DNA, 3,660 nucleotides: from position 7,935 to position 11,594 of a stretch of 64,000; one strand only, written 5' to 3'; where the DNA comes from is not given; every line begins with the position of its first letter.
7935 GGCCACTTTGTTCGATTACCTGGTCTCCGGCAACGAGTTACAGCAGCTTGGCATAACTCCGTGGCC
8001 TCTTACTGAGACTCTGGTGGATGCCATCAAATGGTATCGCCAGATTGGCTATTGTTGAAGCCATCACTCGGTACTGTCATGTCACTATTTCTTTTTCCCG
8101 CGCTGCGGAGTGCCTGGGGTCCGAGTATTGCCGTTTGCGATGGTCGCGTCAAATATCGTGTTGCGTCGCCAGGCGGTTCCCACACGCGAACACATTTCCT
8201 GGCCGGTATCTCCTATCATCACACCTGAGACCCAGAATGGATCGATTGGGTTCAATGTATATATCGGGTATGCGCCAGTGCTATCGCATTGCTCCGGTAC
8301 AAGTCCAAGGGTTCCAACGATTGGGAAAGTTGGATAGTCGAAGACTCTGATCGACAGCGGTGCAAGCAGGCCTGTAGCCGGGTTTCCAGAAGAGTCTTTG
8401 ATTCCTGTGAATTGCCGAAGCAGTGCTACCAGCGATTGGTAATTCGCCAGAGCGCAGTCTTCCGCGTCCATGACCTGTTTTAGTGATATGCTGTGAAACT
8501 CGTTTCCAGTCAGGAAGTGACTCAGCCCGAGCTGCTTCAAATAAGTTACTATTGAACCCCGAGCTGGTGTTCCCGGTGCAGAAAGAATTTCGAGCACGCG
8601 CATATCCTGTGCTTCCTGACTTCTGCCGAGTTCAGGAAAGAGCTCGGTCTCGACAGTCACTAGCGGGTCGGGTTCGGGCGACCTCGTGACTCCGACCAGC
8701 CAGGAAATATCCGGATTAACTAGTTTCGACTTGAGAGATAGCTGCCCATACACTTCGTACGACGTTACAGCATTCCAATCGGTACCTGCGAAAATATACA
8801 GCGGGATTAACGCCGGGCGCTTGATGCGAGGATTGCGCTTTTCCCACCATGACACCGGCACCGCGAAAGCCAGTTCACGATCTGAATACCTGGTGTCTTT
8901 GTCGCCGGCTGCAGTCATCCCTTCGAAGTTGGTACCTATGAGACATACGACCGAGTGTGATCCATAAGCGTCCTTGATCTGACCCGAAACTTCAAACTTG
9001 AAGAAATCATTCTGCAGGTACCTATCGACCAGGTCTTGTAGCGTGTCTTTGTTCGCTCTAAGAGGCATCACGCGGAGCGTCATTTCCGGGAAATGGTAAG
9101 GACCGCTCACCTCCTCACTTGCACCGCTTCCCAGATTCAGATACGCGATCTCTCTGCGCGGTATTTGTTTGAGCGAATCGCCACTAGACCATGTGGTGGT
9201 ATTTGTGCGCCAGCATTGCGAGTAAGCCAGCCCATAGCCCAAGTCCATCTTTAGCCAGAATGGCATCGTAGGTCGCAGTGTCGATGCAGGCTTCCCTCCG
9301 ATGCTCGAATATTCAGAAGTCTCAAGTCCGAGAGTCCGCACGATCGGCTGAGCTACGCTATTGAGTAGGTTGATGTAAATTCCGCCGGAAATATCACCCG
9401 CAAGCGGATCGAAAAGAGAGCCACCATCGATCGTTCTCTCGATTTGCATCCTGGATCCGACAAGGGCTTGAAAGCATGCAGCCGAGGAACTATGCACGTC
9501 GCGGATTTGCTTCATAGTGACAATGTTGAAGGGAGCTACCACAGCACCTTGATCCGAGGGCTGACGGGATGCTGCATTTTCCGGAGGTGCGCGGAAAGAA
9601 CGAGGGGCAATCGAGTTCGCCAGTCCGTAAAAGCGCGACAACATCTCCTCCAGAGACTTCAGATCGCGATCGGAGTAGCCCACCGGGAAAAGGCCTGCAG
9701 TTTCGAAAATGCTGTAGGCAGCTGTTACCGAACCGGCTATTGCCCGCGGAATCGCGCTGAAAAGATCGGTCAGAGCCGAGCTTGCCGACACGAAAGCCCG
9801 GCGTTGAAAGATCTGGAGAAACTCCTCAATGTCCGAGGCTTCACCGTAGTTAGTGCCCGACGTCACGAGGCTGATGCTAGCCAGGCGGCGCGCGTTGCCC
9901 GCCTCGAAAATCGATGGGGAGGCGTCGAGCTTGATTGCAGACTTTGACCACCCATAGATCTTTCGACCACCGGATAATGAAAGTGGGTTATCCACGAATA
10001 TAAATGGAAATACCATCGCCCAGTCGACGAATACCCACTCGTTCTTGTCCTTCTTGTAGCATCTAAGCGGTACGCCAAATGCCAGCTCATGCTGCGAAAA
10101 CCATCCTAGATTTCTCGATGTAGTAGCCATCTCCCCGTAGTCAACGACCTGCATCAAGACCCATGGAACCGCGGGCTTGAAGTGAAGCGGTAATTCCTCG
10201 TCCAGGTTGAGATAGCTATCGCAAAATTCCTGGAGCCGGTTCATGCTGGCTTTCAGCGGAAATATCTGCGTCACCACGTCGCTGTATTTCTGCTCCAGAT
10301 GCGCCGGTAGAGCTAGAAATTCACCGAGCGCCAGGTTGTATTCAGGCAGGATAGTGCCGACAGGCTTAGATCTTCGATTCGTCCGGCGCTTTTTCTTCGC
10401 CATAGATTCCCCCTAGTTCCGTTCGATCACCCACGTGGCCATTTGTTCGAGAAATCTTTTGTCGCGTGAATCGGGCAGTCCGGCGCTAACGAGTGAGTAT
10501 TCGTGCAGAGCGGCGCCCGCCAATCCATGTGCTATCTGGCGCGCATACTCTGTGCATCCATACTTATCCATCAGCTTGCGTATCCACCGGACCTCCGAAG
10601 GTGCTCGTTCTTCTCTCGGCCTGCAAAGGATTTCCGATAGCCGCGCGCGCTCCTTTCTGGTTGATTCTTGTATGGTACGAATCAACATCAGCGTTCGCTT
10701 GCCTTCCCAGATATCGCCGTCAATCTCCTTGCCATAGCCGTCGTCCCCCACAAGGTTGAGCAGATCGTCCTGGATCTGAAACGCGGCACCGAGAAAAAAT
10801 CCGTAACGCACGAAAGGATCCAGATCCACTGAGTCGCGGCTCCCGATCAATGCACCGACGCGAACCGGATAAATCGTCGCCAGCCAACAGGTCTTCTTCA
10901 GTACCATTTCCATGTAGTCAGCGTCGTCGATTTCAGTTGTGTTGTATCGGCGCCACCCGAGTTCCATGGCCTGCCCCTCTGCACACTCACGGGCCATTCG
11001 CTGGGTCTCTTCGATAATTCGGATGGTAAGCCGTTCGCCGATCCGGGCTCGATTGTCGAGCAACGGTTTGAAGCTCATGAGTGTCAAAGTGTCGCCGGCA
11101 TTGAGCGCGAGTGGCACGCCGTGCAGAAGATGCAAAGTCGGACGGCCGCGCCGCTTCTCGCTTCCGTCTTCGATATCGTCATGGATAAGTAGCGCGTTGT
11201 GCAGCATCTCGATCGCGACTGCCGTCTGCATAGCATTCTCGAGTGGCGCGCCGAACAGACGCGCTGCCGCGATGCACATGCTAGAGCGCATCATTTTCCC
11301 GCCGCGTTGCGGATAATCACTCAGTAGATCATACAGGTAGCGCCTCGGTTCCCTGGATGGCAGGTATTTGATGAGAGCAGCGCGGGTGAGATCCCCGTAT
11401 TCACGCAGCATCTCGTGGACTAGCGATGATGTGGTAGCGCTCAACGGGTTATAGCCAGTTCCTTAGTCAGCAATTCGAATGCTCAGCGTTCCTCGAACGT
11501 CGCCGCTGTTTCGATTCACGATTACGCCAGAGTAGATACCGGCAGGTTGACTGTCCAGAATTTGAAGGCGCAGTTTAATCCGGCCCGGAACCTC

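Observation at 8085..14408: Orphan four-gene isoprenoid-type operon with no canonical scaffold-forming enzyme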

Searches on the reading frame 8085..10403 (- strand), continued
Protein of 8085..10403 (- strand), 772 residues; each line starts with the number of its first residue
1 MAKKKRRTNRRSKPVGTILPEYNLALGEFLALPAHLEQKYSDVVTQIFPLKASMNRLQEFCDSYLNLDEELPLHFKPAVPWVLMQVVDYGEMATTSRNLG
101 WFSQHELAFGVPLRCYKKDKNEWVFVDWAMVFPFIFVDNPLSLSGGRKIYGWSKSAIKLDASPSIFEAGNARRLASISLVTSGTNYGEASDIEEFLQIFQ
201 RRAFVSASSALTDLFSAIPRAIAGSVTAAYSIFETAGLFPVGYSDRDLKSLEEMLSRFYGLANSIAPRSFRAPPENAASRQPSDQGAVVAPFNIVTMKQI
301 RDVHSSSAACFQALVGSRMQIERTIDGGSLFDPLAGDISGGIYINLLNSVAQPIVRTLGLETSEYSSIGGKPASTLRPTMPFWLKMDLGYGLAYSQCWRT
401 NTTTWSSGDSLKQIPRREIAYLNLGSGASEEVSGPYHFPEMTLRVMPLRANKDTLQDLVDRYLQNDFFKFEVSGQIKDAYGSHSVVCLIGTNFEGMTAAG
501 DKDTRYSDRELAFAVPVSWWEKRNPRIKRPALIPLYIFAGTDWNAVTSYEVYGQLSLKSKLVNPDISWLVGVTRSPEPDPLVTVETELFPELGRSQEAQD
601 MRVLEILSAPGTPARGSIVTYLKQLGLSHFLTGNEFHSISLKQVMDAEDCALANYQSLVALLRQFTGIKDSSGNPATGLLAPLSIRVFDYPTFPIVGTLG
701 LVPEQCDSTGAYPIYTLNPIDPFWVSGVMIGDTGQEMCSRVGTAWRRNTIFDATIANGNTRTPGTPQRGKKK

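Call 59: find_encoding_contigs(protein=P0091, flank=8000, max_places=2)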
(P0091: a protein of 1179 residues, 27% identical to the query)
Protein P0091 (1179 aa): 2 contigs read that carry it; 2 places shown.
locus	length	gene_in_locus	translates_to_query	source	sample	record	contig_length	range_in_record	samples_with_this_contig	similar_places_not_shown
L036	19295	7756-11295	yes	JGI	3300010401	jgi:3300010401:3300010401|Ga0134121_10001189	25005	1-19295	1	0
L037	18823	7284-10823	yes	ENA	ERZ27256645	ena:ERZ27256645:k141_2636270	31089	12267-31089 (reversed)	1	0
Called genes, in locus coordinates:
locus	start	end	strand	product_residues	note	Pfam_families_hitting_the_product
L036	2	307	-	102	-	?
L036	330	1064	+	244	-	PF01416:PseudoU_synth_1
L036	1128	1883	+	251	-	PF01255:Prenyltransf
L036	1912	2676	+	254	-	PF01148:CTP_transf_1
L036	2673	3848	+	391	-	PF02670:DXP_reductoisom, PF08436:DXP_redisom_C, PF13288:DXPR_C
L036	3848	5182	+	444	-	PF02163:Peptidase_M50, PF00595:PDZ (weak), PF13180:PDZ_2 (weak), PF14685:PDZ_Tricorn (faint), PF17820:PDZ_6, PF00595:PDZ (weak), PF13180:PDZ_2, PF17820:PDZ_6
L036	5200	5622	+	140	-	PF01475:FUR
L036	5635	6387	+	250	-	PF04794:YdjC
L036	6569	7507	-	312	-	PF00753:Lactamase_B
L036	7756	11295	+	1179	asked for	PF06314:ADC (weak)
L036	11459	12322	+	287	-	PF06314:ADC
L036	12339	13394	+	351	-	PF03435:Sacchrp_dh_NADP, PF13460:NAD_binding_10 (weak)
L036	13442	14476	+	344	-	-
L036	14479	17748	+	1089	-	PF00211:Guanylate_cyc, PF13191:AAA_16, PF17874:TPR_MalT (faint)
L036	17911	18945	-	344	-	PF06314:ADC (weak)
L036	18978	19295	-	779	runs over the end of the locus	PF13620:CarboxypepD_reg, PF13715:CarbopepD_reg_2, PF07715:Plug, PF00593:TonB_dep_Rec_b-barrel, PF14905:OMP_b-brl_3 (faint)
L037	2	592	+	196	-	?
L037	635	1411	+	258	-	PF01255:Prenyltransf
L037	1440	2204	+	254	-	PF01148:CTP_transf_1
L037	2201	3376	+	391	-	PF02670:DXP_reductoisom, PF08436:DXP_redisom_C, PF13288:DXPR_C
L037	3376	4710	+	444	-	PF02163:Peptidase_M50, PF00595:PDZ (weak), PF13180:PDZ_2 (weak), PF14685:PDZ_Tricorn (faint), PF17820:PDZ_6, PF00595:PDZ (weak), PF13180:PDZ_2, PF17820:PDZ_6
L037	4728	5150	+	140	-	PF01475:FUR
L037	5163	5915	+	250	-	PF04794:YdjC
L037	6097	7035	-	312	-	PF00753:Lactamase_B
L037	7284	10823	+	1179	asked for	PF06314:ADC (weak)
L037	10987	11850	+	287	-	PF06314:ADC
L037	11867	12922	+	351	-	PF03435:Sacchrp_dh_NADP, PF13460:NAD_binding_10 (weak)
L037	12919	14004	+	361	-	-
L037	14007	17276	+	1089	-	PF00211:Guanylate_cyc, PF13191:AAA_16, PF17874:TPR_MalT (faint)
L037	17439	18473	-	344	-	PF06314:ADC (weak)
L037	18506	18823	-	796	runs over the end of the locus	PF13620:CarboxypepD_reg, PF13715:CarbopepD_reg_2, PF07715:Plug, PF00593:TonB_dep_Rec_b-barrel, PF14905:OMP_b-brl_3 (faint)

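Call 89: search_dna_similar(query=window:8085-10403:-, collection=plasmids, mode=protein, max_evalue=0.00001, max_rows=15)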
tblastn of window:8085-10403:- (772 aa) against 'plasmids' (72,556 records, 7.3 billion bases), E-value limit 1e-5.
No match.
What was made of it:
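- Tried and rejected: tblastn of the tandem ADC protein against plasmids found nothing (call 89).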

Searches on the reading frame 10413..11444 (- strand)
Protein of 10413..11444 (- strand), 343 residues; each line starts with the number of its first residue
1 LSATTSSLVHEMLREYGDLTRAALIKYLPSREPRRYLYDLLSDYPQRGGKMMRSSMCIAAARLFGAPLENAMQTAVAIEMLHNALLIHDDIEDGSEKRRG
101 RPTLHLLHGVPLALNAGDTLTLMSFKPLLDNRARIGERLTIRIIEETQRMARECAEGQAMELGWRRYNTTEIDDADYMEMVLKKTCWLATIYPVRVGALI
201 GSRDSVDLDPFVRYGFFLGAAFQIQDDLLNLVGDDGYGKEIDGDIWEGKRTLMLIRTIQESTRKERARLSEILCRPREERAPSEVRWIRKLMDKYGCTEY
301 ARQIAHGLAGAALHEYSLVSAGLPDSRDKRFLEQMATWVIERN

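Call 3: search_protein_families(library=pfam, proteins=[window:10413-11444:-], max_evalue=0.01)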
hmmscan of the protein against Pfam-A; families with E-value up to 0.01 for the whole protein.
window:10413-11444:- (343 aa): 1 family
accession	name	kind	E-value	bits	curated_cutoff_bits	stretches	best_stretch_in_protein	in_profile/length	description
PF00348.22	polyprenyl_synt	-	3e-55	187.6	27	1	36-285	3-244/251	Polyprenyl synthetase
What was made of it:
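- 10413..11444 (-): 343-aa trans-isoprenyl diphosphate synthase, GGPP-synthase-like. It carries DDIED (nt 11166-11180) and DDLLN (nt 10755-10769). Pfam polyprenyl_synt 187.6 bits (call 3).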

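Call 4: search_protein_families(library=ncbifam, proteins=[window:10413-11444:-], max_evalue=0.01)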
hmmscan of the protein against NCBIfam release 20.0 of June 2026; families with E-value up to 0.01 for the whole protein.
window:10413-11444:- (343 aa): 16 families
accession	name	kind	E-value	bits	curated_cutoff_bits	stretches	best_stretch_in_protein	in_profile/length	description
NF040698.1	IdsA_Meth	equivalog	3.2e-62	210.6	468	1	9-343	3-327/328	short chain isoprenyl diphosphate synthase IdsA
NF041003.1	GGPP_syn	equivalog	2.6e-52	177.9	500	1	35-342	26-324/326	geranylgeranyl diphosphate synthase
NF041169.1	f2_encap_cargo4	exception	5.3e-50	170.5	450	1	46-343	47-333/334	family 2 encapsulin nanocompartment cargo protein polyprenyl transferase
NF040789.2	gerfarn_diphsyn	equivalog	5.9e-35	121.1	560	1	71-343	84-344/345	geranylfarnesyl diphosphate synthase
NF045485.1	FPPsyn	subfamily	5.5e-34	117.6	275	1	22-269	10-259/288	farnesyl diphosphate synthase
NF045549.1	GGPPsyn_IdsB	equivalog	4.6e-33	114.7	475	1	47-342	63-344/346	geranylgeranyl diphosphate synthase IdsB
NF045685.1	GGPPSynCrtE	equivalog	3.9e-28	98.3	460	1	12-267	6-262/293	geranylgeranyl diphosphate synthase CrtE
TIGR02748.1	GerC3_HepT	equivalog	3.8e-27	95.2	456.55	1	46-342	40-317/319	heptaprenyl diphosphate synthase component II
NF008140.0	PRK10888.1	equivalog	1.3e-25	90.4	412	1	47-338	42-317/323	octaprenyl diphosphate synthase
NF042417.1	NPPPS_Mycobact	equivalog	5.1e-24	84.9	600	1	46-342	53-333/335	nonaprenyl/(2E,6E)-farnesyl/geranylgeranyl diphosphat synthase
NF045628.1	HxpDPsynlarge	equivalog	1.7e-23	83.1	500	1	46-342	32-309/311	hexaprenyl-diphosphate synthase large subunit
NF007877.0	PRK10581.1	equivalog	8.7e-22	77.6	321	1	48-266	43-264/299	(2E,6E)-farnesyl diphosphate synthase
TIGR02749.1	prenyl_cyano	equivalog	5.4e-21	74.9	383.2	1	48-342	43-320/322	solanesyl diphosphate synthase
NF040627.1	GFPS_Meth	equivalog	1.1e-18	67.7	600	1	45-232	36-211/285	geranylfarnesyl diphosphate synthase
NF042416.1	GFPPS_Mycobact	equivalog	2.2e-16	59.8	600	2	9-107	5-103/350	bifunctional (2E,6E)-farnesyl/geranyl diphosphate synthase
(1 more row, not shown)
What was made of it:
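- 10413..11444 (-): The NCBIfam best hits are IdsA, GGPP_syn and the encapsulin cargo prenyltransferase, all below their cutoffs (call 4).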

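Call 26: search_protein_families(library=padloc, proteins=[window:10413-11444:-], max_evalue=0.01)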
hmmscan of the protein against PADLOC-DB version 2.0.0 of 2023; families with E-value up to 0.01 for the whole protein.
window:10413-11444:- (343 aa): 0 families

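Call 83: search_solved_structures(query=window:10413-11444:-, max_evalue=1e-20, show_alignments=2)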
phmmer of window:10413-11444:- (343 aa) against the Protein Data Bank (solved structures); distinct sequences matched with E-value up to 1e-20: 35.
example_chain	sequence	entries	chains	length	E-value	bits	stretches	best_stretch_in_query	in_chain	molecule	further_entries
1wmw_A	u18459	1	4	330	7.4e-62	212.7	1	33-312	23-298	geranylgeranyl diphosphate synthetase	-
1wy0_A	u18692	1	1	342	2.8e-44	155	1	13-342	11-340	geranylgeranyl pyrophosphate synthetase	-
5jfq_A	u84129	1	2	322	1.2e-42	149.5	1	7-342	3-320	Geranylgeranyl Pyrophosphate Synthetase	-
6kd7_A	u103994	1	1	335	1e-31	113.6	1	31-261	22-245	Polyprenyl synthetase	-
3mzv_A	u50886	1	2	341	7.7e-30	107.5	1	23-342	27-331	Decaprenyl diphosphate synthase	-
3oyr_A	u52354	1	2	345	3.2e-29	105.5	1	46-341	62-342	Trans-isoprenyl diphosphate synthase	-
3nf2_A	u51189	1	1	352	5.3e-29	104.7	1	47-275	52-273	Putative polyprenyl synthetase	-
4lob_A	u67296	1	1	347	7.6e-28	101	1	45-319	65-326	Polyprenyl synthetase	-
4jxn_A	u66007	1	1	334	2e-27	99.6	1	37-342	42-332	Octaprenyl-diphosphate synthase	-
5e8h_A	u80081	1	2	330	1e-25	94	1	18-261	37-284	Geranylgeranyl pyrophosphate synthase 3, chloroplastic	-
5ayp_A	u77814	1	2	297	7.3e-24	87.9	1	9-258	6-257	Farnesyl diphosphate synthase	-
5ze6_A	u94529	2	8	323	1.9e-23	86.5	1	46-313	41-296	Octaprenyl diphosphate synthase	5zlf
3wjk_A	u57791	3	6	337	2.1e-23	86.3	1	46-313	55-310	Octaprenyl diphosphate synthase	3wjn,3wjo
4jxy_A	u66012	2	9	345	2.6e-23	86.1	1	46-305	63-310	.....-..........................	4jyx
4dhd_A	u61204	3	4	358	3.1e-23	85.8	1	9-306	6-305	Polyprenyl synthetase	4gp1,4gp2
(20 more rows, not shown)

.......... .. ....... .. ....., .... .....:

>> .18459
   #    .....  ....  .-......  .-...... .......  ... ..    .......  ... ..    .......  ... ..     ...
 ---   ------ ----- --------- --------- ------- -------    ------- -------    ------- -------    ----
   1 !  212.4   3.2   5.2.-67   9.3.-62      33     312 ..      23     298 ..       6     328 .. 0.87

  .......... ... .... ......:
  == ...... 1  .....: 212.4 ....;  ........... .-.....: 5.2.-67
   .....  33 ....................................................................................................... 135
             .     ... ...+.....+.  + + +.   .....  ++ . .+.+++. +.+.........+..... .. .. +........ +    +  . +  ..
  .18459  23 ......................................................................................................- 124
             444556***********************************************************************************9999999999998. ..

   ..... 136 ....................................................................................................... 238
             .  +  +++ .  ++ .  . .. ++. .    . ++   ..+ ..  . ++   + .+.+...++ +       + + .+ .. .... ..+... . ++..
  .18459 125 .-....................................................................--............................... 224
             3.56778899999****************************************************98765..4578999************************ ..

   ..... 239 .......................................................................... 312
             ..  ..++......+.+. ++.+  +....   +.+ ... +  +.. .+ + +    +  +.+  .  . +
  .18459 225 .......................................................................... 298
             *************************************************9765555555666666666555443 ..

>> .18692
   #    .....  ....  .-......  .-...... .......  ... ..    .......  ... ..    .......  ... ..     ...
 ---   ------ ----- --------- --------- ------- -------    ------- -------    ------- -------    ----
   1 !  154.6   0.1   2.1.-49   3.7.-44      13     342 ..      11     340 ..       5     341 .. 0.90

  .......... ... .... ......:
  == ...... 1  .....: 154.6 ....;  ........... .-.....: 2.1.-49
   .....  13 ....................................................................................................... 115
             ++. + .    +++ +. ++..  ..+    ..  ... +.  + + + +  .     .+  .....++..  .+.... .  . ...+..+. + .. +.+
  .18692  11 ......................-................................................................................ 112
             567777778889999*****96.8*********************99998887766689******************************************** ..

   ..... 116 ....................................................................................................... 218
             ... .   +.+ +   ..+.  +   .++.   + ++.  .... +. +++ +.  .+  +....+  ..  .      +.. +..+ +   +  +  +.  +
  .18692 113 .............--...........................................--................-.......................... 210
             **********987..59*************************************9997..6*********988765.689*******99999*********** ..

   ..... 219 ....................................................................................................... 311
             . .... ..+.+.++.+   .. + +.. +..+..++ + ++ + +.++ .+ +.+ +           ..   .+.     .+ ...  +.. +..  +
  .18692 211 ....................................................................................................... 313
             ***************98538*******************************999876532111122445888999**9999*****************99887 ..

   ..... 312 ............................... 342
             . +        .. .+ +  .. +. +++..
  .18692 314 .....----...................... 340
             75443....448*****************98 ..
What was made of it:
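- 10413..11444 (-): The closest solved structure is Thermus thermophilus GGPP synthase 1WMW, E 7e-62 (call 83).
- On trans-Isoprenyl diphosphate synthase (PF00348): The N-ending second motif is shared with 1WMW (call 83).
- On GGPP synthase (NF041003 / IdsA NF040698): The closest solved structure is a GGPP synthase (call 83).
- Closest known: Thermus thermophilus GGPP synthase. Same: Full-length alignment at E 7e-62, with the same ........-RRGRP first motif and a DDxLN second motif (call 83).
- Checked: The second motif therefore ends in N, as in its closest solved relative, Thermus GGPP synthase 1WMW (call 83).
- The IDS is closest to Thermus GGPP synthase, E 7e-62, with the same DDxxN second motif (call 83).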
